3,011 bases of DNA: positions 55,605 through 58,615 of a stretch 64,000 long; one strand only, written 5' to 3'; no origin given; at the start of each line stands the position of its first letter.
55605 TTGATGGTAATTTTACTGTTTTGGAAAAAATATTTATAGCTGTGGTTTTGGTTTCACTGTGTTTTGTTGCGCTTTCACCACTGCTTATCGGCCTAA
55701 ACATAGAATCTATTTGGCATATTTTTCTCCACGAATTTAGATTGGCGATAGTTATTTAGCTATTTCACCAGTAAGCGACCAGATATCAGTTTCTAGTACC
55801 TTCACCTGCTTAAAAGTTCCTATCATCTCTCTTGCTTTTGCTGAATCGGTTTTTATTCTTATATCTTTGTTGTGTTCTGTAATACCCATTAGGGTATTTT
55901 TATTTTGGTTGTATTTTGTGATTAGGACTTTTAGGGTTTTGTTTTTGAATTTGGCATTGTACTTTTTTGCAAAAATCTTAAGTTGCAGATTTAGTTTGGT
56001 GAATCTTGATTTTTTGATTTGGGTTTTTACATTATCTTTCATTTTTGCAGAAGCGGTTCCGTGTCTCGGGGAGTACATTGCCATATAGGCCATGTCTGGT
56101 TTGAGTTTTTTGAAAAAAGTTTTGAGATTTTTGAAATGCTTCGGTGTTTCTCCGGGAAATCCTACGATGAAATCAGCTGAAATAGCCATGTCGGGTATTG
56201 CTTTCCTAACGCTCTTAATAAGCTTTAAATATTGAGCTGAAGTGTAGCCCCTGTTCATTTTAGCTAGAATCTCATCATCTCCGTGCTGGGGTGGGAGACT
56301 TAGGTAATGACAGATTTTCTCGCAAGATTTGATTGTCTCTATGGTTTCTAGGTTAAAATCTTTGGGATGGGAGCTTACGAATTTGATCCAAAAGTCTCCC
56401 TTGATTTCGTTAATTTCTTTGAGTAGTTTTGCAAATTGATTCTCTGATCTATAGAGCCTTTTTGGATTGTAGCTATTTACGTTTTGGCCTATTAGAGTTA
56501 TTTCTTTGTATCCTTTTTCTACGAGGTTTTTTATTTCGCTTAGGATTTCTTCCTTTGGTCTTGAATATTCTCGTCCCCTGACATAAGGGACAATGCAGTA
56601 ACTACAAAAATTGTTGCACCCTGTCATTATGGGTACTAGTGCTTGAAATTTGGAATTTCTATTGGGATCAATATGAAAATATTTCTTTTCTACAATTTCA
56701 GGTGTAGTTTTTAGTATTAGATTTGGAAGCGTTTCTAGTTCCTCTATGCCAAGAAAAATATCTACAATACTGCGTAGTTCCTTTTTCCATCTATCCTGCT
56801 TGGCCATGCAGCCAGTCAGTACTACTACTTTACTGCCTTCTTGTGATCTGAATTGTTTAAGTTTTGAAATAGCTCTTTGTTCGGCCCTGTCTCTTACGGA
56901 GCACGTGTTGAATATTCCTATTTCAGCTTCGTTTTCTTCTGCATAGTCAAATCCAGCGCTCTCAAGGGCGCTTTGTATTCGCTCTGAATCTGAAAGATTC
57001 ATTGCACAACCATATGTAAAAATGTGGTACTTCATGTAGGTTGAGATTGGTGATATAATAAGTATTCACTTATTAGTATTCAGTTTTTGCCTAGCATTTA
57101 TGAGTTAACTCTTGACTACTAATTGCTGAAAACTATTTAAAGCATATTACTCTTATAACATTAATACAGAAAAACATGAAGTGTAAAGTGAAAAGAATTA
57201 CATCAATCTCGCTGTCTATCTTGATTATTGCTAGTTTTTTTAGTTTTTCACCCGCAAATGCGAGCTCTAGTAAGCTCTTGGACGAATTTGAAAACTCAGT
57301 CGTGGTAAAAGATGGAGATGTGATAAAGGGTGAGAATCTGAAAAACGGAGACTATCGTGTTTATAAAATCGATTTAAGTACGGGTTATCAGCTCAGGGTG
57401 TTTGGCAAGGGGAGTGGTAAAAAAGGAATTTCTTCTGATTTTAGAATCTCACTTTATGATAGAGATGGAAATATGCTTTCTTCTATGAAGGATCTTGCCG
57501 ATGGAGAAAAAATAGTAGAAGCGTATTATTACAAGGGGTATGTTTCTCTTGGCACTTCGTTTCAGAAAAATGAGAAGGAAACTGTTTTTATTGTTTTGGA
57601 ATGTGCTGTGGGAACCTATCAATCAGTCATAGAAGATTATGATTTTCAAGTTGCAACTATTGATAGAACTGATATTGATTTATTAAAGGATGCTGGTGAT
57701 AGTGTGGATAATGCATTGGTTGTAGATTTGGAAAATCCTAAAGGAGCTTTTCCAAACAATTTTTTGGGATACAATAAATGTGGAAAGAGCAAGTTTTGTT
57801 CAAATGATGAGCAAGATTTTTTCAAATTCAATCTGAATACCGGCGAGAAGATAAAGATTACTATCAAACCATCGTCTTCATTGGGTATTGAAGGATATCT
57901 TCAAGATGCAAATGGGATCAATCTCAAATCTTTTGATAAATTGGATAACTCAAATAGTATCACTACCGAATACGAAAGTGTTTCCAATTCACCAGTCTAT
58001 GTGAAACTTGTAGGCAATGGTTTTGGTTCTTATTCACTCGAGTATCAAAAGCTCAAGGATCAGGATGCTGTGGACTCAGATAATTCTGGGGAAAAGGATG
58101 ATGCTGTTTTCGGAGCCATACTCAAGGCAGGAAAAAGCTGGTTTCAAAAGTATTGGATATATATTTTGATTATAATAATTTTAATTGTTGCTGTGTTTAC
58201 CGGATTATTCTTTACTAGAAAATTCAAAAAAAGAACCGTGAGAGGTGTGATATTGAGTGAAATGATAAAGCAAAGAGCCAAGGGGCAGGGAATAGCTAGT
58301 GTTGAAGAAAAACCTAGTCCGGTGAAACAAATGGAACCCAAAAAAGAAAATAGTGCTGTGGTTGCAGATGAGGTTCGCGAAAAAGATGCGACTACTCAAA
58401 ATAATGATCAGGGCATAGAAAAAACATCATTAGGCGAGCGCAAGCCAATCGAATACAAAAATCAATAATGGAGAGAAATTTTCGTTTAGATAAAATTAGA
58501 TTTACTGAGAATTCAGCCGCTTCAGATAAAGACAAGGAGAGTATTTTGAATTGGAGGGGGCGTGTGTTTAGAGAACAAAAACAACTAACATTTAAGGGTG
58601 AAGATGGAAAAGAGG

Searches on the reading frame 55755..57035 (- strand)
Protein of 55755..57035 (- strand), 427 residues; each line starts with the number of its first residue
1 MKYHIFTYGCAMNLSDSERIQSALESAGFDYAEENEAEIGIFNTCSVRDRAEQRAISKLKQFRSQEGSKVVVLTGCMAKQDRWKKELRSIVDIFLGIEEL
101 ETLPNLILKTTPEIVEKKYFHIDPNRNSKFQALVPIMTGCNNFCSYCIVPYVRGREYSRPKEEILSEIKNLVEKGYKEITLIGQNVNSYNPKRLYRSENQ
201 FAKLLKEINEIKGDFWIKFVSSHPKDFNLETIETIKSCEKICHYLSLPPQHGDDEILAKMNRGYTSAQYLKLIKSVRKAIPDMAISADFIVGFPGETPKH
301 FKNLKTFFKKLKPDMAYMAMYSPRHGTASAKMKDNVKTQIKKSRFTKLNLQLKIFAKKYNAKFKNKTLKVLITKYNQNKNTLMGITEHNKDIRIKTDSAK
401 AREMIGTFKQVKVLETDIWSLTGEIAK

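Call 76: search_protein_families(library=pfam, proteins=[window:55755-57035:-], max_evalue=0.001)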
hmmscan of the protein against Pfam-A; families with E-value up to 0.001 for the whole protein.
window:55755-57035:- (427 aa): 2 families
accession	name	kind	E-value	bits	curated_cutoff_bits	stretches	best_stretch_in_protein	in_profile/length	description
PF04055.27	Radical_SAM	-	1.3e-29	104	29.5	1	134-305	1-163/166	Radical SAM superfamily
PF00919.26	UPF0004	-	2.1e-23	82.6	27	1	2-95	1-97/98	Uncharacterized protein family UPF0004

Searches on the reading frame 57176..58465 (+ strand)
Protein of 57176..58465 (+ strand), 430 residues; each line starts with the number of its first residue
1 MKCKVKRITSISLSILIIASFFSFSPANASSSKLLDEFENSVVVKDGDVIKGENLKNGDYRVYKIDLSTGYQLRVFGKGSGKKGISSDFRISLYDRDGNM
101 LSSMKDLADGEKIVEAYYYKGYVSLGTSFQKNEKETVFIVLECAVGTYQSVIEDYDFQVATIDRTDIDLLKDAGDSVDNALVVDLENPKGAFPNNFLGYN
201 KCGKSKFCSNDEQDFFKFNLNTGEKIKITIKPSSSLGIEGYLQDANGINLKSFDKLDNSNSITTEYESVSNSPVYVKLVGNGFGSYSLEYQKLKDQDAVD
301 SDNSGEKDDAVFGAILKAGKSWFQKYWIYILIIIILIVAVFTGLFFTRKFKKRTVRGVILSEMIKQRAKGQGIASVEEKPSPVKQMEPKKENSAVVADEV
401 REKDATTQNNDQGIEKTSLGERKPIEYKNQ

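Call 76: search_protein_families(library=pfam, proteins=[window:57176-58465:+], max_evalue=0.001)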
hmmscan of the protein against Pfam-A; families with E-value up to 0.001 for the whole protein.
window:57176-58465:+ (430 aa): 1 family
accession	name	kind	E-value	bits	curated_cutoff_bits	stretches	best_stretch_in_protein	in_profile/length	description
PF21203.3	ECM10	-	8.2e-06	27.2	23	1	303-336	62-98/98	ER membrane protein complex subunit 10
